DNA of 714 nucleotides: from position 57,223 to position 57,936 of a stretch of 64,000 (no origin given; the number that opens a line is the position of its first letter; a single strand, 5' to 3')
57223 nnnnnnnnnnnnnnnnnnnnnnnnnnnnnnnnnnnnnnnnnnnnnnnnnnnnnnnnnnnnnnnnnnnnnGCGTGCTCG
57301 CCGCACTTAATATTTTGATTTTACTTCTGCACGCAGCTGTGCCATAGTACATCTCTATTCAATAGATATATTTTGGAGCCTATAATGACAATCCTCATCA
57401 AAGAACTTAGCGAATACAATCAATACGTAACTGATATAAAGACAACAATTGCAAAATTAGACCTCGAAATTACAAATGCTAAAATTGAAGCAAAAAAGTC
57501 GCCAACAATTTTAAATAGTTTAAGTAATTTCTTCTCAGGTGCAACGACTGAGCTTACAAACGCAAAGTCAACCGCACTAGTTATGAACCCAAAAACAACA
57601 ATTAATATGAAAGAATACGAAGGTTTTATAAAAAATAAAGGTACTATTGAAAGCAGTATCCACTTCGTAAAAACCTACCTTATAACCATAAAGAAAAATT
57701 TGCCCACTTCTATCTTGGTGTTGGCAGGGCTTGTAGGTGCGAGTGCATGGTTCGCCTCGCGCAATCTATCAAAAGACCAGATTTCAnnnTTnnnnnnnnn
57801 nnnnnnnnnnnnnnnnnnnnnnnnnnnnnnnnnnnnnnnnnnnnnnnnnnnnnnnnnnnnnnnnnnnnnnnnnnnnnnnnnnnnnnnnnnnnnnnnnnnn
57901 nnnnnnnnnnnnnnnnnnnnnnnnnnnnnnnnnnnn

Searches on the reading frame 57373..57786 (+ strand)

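Call 10: search_protein_families(library=pfam, proteins=[window:57373-57786:+], max_evalue=1)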
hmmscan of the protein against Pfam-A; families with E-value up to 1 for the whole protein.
window:57373-57786:+ (138 aa): 1 family
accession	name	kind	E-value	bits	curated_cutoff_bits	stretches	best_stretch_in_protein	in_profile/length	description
PF18199.6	Dynein_C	-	0.041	13.6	25.7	1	2-51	63-112/309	Dynein heavy chain C-terminal domain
